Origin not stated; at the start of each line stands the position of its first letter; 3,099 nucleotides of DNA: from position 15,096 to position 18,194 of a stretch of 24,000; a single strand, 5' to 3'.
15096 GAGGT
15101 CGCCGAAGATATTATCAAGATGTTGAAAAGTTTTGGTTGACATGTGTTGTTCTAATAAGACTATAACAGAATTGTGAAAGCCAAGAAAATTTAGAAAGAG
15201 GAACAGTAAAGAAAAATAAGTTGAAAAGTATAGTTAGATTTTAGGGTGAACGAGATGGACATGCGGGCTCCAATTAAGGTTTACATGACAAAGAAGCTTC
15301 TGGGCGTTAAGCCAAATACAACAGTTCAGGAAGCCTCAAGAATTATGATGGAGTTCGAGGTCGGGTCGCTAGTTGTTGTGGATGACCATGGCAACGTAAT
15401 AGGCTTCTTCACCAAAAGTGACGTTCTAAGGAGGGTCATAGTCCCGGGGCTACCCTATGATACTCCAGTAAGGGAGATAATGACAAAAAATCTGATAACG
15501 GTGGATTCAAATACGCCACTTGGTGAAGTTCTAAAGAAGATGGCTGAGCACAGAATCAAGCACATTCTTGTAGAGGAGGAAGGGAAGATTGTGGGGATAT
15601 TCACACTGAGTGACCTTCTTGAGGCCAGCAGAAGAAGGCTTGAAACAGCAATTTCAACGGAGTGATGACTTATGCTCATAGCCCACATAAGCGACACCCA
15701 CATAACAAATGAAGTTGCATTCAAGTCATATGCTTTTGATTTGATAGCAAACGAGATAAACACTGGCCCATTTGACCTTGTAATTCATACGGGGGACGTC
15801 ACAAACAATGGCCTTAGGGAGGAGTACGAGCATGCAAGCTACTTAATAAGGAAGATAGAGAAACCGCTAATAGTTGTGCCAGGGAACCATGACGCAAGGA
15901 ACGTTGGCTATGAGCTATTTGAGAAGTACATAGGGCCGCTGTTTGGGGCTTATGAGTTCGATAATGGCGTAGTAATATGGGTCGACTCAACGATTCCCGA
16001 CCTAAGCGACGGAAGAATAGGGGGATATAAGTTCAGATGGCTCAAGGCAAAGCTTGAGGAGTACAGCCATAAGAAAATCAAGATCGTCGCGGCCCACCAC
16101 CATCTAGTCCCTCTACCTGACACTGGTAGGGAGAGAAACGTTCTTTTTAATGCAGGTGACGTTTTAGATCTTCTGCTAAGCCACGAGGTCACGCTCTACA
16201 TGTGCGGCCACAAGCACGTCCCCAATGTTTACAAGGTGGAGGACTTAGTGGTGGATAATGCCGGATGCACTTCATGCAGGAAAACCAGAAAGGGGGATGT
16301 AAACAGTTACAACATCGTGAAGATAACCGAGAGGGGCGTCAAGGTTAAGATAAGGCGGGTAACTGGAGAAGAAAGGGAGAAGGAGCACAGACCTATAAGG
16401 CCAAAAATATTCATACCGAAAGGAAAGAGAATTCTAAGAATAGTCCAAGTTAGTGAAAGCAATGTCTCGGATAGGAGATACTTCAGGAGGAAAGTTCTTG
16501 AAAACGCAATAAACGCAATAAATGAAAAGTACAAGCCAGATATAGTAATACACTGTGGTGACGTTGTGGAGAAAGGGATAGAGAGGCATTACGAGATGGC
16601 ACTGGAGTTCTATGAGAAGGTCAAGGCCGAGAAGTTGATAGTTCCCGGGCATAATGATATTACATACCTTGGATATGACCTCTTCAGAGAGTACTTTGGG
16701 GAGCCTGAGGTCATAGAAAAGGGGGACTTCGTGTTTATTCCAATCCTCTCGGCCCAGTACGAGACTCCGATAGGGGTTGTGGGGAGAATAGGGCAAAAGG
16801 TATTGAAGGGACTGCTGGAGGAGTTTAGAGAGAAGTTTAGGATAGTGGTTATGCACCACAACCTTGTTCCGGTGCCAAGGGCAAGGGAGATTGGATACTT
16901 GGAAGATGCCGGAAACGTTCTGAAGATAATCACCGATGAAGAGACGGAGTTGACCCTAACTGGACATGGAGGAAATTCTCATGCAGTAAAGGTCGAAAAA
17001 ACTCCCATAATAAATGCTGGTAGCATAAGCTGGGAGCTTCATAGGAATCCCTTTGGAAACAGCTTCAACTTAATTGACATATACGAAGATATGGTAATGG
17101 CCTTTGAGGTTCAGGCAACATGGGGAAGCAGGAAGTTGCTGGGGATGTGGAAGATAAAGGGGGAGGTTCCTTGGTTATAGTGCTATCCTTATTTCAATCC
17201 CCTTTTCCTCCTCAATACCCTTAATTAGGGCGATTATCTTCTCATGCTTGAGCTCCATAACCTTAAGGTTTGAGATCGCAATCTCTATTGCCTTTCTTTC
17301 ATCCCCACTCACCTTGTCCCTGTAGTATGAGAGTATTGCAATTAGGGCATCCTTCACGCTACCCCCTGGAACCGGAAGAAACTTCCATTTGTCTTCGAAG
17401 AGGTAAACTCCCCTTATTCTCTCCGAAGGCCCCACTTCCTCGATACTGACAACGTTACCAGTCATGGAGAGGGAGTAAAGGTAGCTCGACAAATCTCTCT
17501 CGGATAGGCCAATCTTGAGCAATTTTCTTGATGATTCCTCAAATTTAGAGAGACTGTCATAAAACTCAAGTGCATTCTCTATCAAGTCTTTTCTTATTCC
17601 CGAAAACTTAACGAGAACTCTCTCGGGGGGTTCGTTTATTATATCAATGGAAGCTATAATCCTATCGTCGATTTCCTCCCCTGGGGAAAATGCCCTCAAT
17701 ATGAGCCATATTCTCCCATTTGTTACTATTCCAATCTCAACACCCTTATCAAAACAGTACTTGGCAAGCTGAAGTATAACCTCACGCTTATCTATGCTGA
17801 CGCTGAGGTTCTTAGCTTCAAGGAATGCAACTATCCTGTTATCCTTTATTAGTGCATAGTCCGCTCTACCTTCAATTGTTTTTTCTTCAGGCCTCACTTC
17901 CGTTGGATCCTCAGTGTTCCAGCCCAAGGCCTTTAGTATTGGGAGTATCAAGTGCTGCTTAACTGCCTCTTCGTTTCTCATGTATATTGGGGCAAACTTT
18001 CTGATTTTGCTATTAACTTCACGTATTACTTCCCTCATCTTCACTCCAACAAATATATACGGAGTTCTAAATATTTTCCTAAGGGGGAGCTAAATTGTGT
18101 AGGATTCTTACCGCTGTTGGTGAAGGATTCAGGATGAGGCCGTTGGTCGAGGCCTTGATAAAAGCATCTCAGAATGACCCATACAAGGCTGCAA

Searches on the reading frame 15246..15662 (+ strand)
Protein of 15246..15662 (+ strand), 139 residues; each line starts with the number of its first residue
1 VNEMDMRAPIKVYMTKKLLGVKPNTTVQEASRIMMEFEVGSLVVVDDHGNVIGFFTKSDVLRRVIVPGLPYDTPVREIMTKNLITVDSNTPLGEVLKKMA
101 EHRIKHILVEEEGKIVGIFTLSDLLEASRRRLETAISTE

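Call 6: search_protein_families(library=pfam, proteins=[window:15246-15662:+], max_evalue=1)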
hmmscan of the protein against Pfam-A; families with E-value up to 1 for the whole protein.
window:15246-15662:+ (139 aa): 2 families
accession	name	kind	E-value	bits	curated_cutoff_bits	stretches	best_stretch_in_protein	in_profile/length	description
PF00571.33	CBS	-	4.9e-33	113.7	24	2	75-128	1-55/57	CBS domain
PF05198.21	IF3_N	-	0.1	13.2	26.9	0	42-63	10-31/70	Translation initiation factor IF-3, N-terminal domain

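Call 20: find_homologous_proteins(query=window:15246-15662:+, max_evalue=1e-30)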
Query window:15246-15662:+ (139 aa): 142 proteins with E <= 1e-30 among 206 candidates; the best 120 are listed.
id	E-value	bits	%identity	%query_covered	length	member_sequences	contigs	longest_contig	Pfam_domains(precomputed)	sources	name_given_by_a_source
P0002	3.5e-80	284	100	98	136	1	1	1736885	PF00571.34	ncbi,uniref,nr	ncbi:cyclic nucleotide-binding/CBS domain-containing protein [Pyrococcus sp. ST04]|uniref:CBS domain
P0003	1.5e-74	266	91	98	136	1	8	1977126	PF00571.34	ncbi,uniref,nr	ncbi:CBS domain-containing protein [Pyrococcus kukulkanii]|uniref:CBS domain-containing protein n=1 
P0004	2.0e-74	265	90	98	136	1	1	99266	PF00571.34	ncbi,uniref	ncbi:CBS domain-containing protein [Pyrococcus kukulkanii]|uniref:CBS domain-containing protein n=1 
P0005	6.3e-74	264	90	98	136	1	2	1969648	PF00571.34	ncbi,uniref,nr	ncbi:inosine-5-monophosphate dehydrogenase [Thermococcus chitonophagus]|uniref:CBS domain protein n=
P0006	1.3e-73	263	90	98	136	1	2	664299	PF00571.34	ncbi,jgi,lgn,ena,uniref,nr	ncbi:CBS domain-containing protein [Pyrococcus kukulkanii]|uniref:CBS domain-containing protein n=1 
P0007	6.3e-73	260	90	98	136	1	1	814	PF00571.34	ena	-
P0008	1.1e-71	256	87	98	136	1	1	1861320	PF00571.34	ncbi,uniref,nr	ncbi:inosine-5'-monophosphate dehydrogenase related protein [Pyrococcus sp. NA2]|uniref:CBS domain-c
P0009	1.4e-70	253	83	100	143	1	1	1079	PF00571.34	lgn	-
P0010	4.5e-70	251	88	98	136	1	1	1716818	PF00571.34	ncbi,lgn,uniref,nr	ncbi:CBS domain-containing protein [Pyrococcus yayanosii]|uniref:Inosine-5'-monophosphate dehydrogen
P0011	5.6e-70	251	85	98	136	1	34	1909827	PF00571.34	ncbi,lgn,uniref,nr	ncbi:inosine-5-monophosphate dehydrogenase [Pyrococcus furiosus DSM 3638]|uniref:Inosine-5-monophosp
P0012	1.4e-69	250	84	98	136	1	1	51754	PF00571.34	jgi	-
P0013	1.9e-69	249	85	98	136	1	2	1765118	PF00571.34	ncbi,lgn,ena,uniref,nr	ncbi:CBS domain-containing protein [Pyrococcus abyssi]|uniref:Inosine-5'-monophosphate dehydrogenase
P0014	3.2e-69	248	85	98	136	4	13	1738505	PF00571.34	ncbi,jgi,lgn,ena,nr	ncbi:CBS domain-containing protein [Pyrococcus horikoshii]|nr:CBS domain-containing protein [Pyrococ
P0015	4.2e-69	248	85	96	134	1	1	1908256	PF00571.34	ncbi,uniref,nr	ncbi:inosine-5'-monophosphate dehydrogenase related protein iv [Pyrococcus furiosus DSM 3638]|uniref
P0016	2.7e-68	245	83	98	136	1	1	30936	PF00571.34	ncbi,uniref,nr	ncbi:CBS domain-containing protein [Pyrococcus sp.]|uniref:CBS domain-containing protein n=1 Tax=Pyr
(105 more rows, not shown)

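Call 21: find_encoding_contigs(protein=P0002, flank=5000, max_places=2)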
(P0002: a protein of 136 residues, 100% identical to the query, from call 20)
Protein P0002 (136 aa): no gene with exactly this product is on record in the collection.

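Call 22: find_encoding_contigs(protein=P0003, flank=6000, max_places=2)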
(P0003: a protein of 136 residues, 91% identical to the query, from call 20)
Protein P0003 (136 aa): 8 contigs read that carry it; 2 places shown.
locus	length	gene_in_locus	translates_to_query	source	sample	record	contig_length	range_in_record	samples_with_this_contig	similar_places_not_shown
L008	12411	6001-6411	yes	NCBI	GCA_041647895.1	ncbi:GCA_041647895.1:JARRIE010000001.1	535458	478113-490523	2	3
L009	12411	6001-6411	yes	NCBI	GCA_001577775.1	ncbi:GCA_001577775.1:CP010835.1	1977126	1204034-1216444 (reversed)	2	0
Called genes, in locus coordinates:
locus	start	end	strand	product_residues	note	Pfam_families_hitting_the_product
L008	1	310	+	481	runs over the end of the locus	-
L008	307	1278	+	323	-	PF04313:HSDR_N (weak)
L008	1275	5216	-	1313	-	PF00270:DEAD (faint), PF13086:AAA_11 (weak), PF13245:AAA_19, PF13604:AAA_30 (weak), PF13086:AAA_11, PF13087:AAA_12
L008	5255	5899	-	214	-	PF01411:tRNA-synt_2c, PF07973:tRNA_SAD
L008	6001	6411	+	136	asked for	PF00571:CBS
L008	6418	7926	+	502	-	PF00149:Metallophos, PF12850:Metallophos_2, PF00149:Metallophos, PF12850:Metallophos_2 (weak)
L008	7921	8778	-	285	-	PF04313:HSDR_N (weak), PF13588:HSDR_N_2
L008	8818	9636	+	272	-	PF13230:GATase_4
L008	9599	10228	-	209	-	PF03192:DUF257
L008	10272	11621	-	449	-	PF01909:NTP_transf_2, PF09249:tRNA_NucTransf2, PF21133:CAA_C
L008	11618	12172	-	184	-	PF10469:AKAP7_NLS, PF02834:LigT_PEase, PF13563:2_5_RNA_ligase2, PF02834:LigT_PEase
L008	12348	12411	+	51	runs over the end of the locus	PF01637:ATPase_2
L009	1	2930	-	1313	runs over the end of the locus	PF13245:AAA_19, PF13604:AAA_30 (weak), PF13086:AAA_11, PF13087:AAA_12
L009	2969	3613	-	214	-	PF01411:tRNA-synt_2c, PF07973:tRNA_SAD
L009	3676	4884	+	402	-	-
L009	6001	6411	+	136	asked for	PF00571:CBS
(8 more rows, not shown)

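Call 23: find_encoding_contigs(protein=P0005, flank=6000, max_places=2)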
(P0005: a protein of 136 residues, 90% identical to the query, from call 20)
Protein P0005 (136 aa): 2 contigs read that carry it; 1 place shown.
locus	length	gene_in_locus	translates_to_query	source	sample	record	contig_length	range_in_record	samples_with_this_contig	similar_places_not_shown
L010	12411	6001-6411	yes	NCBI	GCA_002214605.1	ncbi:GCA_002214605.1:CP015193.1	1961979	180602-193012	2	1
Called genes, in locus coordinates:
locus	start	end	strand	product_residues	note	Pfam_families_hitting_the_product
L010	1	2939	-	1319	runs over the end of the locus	PF00270:DEAD (faint), PF13086:AAA_11 (weak), PF13245:AAA_19, PF13604:AAA_30 (weak), PF13086:AAA_11, PF13087:AAA_12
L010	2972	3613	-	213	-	PF01411:tRNA-synt_2c, PF07973:tRNA_SAD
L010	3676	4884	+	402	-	-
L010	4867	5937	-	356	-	-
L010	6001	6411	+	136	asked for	PF00571:CBS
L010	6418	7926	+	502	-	PF00149:Metallophos, PF12850:Metallophos_2, PF00149:Metallophos, PF12850:Metallophos_2 (weak)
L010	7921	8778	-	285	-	PF04313:HSDR_N (faint), PF13588:HSDR_N_2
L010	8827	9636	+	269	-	PF13230:GATase_4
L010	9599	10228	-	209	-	PF03192:DUF257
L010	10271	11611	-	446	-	PF01909:NTP_transf_2, PF09249:tRNA_NucTransf2, PF21133:CAA_C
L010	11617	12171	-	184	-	PF10469:AKAP7_NLS, PF02834:LigT_PEase, PF13563:2_5_RNA_ligase2, PF02834:LigT_PEase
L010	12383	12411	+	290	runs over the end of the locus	PF01637:ATPase_2, PF21690:MJ1010-like_2nd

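Call 24: find_encoding_contigs(protein=P0008, flank=6000, max_places=2)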
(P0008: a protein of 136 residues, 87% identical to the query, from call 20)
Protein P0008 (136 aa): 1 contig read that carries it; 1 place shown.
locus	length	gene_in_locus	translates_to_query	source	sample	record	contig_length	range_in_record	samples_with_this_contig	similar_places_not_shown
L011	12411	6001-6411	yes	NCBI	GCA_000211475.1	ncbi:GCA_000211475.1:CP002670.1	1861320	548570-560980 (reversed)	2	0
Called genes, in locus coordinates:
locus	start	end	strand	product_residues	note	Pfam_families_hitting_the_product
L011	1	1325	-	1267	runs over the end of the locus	PF03215:Rad17 (weak), PF05496:RuvB_N, PF00004:AAA (weak), PF14890:Intein_splicing, PF14890:Intein_splicing, PF21960:RCF1-5-like_lid (weak), PF25361:AAA_lid_RFC1 (weak), PF08542:Rep_fac_C, +4 more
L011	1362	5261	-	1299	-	PF12705:PDDEXK_1 (weak), PF13086:AAA_11 (weak), PF13245:AAA_19, PF13604:AAA_30, PF13087:AAA_12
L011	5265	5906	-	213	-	PF01411:tRNA-synt_2c, PF07973:tRNA_SAD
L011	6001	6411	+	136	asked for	PF00571:CBS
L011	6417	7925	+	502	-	PF00149:Metallophos, PF12850:Metallophos_2, PF00149:Metallophos, PF12850:Metallophos_2 (weak)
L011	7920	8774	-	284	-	PF13588:HSDR_N_2 (weak), PF04313:HSDR_N (weak)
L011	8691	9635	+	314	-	PF13230:GATase_4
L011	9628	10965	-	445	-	PF01909:NTP_transf_2, PF09249:tRNA_NucTransf2, PF21133:CAA_C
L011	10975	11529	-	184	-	PF10469:AKAP7_NLS, PF02834:LigT_PEase, PF13563:2_5_RNA_ligase2, PF02834:LigT_PEase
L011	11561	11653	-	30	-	-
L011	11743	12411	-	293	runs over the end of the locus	-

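Call 25: find_encoding_contigs(protein=P0010, flank=6000, max_places=1)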
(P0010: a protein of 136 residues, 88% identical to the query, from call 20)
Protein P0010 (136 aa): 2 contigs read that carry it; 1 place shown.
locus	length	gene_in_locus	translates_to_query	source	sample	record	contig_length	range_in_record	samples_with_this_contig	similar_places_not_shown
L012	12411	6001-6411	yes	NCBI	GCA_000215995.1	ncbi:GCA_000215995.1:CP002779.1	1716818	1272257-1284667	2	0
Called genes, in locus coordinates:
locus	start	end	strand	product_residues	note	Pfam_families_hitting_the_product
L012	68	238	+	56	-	-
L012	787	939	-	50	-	-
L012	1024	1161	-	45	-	-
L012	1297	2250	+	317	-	PF01867:Cas_Cas1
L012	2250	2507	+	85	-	PF09827:CRISPR_Cas2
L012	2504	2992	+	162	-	PF01930:Cas_Cas4, PF12705:PDDEXK_1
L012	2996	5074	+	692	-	PF01966:HD (weak), PF18019:Cas3_HD (weak), PF00270:DEAD, PF04851:ResIII (faint), PF00271:Helicase_C, PF22590:Cas3-like_C_2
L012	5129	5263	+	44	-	-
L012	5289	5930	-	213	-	PF01411:tRNA-synt_2c, PF07973:tRNA_SAD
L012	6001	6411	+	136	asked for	PF00571:CBS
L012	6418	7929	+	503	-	PF00149:Metallophos, PF12850:Metallophos_2, PF00149:Metallophos, PF12850:Metallophos_2 (weak)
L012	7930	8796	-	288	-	PF04313:HSDR_N (faint), PF13588:HSDR_N_2 (faint)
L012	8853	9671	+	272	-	PF13230:GATase_4 (weak), PF13522:GATase_6 (faint)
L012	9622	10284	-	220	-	PF03192:DUF257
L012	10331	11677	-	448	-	PF01909:NTP_transf_2, PF09249:tRNA_NucTransf2, PF21133:CAA_C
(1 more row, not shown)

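Call 26: find_encoding_contigs(protein=P0011, flank=6000, max_places=1)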
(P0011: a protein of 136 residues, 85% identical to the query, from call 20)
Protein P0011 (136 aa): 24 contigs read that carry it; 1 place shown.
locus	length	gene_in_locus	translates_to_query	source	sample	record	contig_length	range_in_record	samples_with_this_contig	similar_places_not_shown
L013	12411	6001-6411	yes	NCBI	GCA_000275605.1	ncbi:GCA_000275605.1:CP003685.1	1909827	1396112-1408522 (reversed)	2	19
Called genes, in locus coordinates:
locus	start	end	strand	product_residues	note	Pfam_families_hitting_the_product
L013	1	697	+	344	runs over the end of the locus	PF00005:ABC_tran, PF13304:AAA_21 (faint), PF08402:TOBE_2, PF03459:TOBE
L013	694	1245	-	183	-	PF01885:PTS_2-RNA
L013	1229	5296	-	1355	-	PF00270:DEAD (weak), PF13245:AAA_19, PF13604:AAA_30 (faint), PF13086:AAA_11 (weak), PF13087:AAA_12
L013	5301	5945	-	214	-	PF01411:tRNA-synt_2c, PF07973:tRNA_SAD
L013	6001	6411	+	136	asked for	PF00571:CBS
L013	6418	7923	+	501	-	PF00149:Metallophos, PF12850:Metallophos_2, PF14582:Metallophos_3 (faint), PF00149:Metallophos, PF12850:Metallophos_2 (weak)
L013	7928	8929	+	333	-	PF18093:Trm5_N, PF25133:TYW2_N_2, PF02475:TRM5-TYW2_MTfase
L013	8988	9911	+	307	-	PF04055:Radical_SAM, PF13353:Fer4_12 (weak), PF06463:Mob_synth_C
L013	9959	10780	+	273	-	PF05763:DUF835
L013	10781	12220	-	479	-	PF03215:Rad17, PF05496:RuvB_N (weak), PF25199:nSTAND_NTPase5 (faint), PF07728:AAA_5 (weak), PF13173:AAA_14, PF20720:nSTAND3 (weak), PF00004:AAA, PF21960:RCF1-5-like_lid, +1 more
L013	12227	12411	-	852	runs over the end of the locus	PF05496:RuvB_N (faint), PF14890:Intein_splicing, PF14528:LAGLIDADG_3, PF00004:AAA, PF13177:DNA_pol3_delta2, PF21960:RCF1-5-like_lid (weak), PF25361:AAA_lid_RFC1 (weak), PF08542:Rep_fac_C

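Call 27: find_encoding_contigs(protein=P0013, flank=6000, max_places=1)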
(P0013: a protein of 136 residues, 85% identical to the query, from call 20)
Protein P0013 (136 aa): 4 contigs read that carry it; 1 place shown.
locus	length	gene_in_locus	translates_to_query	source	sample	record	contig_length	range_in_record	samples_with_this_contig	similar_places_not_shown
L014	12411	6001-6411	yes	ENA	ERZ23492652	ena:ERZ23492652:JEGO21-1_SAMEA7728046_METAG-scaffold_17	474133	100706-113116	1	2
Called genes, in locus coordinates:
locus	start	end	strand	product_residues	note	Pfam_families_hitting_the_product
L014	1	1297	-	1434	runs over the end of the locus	PF14890:Intein_splicing, PF01381:HTH_3, PF00004:AAA (weak), PF14890:Intein_splicing, PF12802:MarR_2 (weak), PF14528:LAGLIDADG_3 (weak), PF21960:RCF1-5-like_lid (weak), PF08542:Rep_fac_C, +2 more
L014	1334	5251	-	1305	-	PF13086:AAA_11 (weak), PF13245:AAA_19, PF13604:AAA_30, PF13086:AAA_11 (weak), PF13087:AAA_12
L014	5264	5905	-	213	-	PF01411:tRNA-synt_2c, PF07973:tRNA_SAD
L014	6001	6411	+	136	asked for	PF00571:CBS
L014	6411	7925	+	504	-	PF00149:Metallophos, PF12850:Metallophos_2, PF00149:Metallophos, PF12850:Metallophos_2 (weak)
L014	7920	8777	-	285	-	PF13588:HSDR_N_2, PF04313:HSDR_N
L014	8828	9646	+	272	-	PF13230:GATase_4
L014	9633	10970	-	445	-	PF01909:NTP_transf_2, PF09249:tRNA_NucTransf2, PF21133:CAA_C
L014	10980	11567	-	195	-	PF02834:LigT_PEase, PF10469:AKAP7_NLS, PF13563:2_5_RNA_ligase2, PF02834:LigT_PEase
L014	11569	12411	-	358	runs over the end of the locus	-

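Call 28: find_encoding_contigs(protein=P0014, flank=6000, max_places=1)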
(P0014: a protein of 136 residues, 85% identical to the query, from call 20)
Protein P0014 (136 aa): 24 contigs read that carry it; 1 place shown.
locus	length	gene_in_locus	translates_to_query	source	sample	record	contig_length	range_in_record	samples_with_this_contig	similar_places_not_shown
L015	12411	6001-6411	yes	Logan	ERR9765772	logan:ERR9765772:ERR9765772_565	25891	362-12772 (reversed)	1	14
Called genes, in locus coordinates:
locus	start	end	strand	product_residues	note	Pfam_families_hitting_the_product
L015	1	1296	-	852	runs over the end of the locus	PF05496:RuvB_N (faint), PF14890:Intein_splicing, PF14528:LAGLIDADG_3, PF00004:AAA, PF13177:DNA_pol3_delta2, PF21960:RCF1-5-like_lid (weak), PF25361:AAA_lid_RFC1 (weak), PF08542:Rep_fac_C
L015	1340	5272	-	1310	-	PF13086:AAA_11 (weak), PF13245:AAA_19, PF13604:AAA_30, PF13087:AAA_12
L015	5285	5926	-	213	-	PF01411:tRNA-synt_2c, PF07973:tRNA_SAD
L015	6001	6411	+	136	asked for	PF00571:CBS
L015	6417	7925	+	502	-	PF00149:Metallophos, PF12850:Metallophos_2, PF14582:Metallophos_3 (faint), PF00149:Metallophos, PF12850:Metallophos_2 (weak)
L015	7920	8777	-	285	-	PF04313:HSDR_N (weak)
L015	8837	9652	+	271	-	PF13230:GATase_4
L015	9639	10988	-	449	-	PF01909:NTP_transf_2, PF09249:tRNA_NucTransf2, PF21133:CAA_C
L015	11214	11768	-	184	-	PF10469:AKAP7_NLS, PF02834:LigT_PEase, PF13563:2_5_RNA_ligase2, PF02834:LigT_PEase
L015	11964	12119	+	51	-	-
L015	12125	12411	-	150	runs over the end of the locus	PF01850:PIN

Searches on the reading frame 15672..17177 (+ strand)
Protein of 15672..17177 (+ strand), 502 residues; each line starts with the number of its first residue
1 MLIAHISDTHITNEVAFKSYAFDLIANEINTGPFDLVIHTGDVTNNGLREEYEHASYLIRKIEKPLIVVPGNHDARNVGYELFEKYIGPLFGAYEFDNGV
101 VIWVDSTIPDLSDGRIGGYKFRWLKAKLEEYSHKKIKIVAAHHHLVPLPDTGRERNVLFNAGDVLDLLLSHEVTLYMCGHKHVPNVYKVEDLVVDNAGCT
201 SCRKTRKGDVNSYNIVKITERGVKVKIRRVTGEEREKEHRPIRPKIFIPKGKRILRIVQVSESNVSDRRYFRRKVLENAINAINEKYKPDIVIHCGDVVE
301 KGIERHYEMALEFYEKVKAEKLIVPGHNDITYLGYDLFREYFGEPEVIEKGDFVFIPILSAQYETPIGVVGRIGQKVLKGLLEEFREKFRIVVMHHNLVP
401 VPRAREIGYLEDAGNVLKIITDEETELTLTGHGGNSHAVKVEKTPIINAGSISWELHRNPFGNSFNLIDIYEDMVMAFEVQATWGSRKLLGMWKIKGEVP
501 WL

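Call 6: search_protein_families(library=pfam, proteins=[window:15672-17177:+], max_evalue=1)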
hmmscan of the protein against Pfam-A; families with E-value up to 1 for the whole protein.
window:15672-17177:+ (502 aa): 4 families
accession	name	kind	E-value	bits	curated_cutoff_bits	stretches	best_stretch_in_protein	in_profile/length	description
PF00149.33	Metallophos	-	3.3e-31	109.7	21.5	2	1-184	1-191/191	Calcineurin-like phosphoesterase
PF12850.12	Metallophos_2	-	5.6e-22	78.8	27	2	1-219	1-152/154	Calcineurin-like phosphoesterase superfamily domain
PF21205.3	Rep3_C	-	0.028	15.1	21.1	1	267-289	17-37/59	Initiator Rep protein, WH2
PF09423.15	PhoD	-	0.34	10.4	27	0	279-314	16-50/343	PhoD-like phosphatase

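Call 15: find_related_loci(query=window:15672-17177:+, collection=genome_contigs, flank=10000)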
Query window:15672-17177:+ (502 aa) in genome_contigs; peptide patterns used: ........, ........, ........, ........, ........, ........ (x = any residue, [..] = any of these).
137 stretches matched a pattern; 7 encode a relative of the query (tblastn E <= 1e-3); 7 distinct loci.
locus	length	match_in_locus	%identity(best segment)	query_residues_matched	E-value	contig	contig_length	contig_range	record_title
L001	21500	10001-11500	81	3-501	0e+0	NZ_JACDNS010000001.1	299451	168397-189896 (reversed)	MAG: Thermococcus sp. isolate GB_MAG1_027 c_000000000020, whole genome shotgun sequence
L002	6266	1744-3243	79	3-501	0e+0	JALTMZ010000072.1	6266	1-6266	MAG: Thermococcus sp. isolate S139_metabat2_scaf2bin.061_VB S139_NODE_17868_length_6266_cov_1.563121, whole genome shotg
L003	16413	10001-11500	76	3-501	0e+0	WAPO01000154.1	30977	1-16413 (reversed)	MAG: Thermococcus sp. isolate S144_40 k151_435788, whole genome shotgun sequence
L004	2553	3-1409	80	34-501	0e+0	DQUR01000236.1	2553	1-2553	MAG TPA_asm: Thermococcus paralvinellae isolate SZUA-1476 k95_58897, whole genome shotgun sequence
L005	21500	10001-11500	76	3-501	0e+0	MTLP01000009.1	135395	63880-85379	MAG: Thermococcus sp. JdFR-02 JGI24019J35510_1000037, whole genome shotgun sequence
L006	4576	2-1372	72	1-498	0e+0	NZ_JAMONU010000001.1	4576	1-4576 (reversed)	MAG: Thermococcus sp. isolate 4281-140_metabat2_scaf2bin.063 4281-140_scaffold_10638_c1, whole genome shotgun sequence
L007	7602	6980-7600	83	3-453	4e-114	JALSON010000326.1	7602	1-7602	MAG: Thermococcaceae archaeon isolate 356-284_metabat1_scaf2bin.116 356-284_scaffold_6574_c1, whole genome shotgun seque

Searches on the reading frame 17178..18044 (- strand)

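Call 32: search_protein_families(library=pfam, proteins=[window:17178-18044:-], max_evalue=0.001)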
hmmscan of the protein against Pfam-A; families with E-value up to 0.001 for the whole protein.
window:17178-18044:- (289 aa): 2 families
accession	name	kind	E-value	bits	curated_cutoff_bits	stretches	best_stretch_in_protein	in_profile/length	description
PF04313.20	HSDR_N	-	3.8e-11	43.7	25.1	1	23-56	2-35/198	Type I restriction enzyme R protein N terminus (HSDR_N)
PF13588.12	HSDR_N_2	-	1.1e-06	29.1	25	1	24-114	1-92/110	Type I restriction enzyme R protein N terminus (HSDR_N)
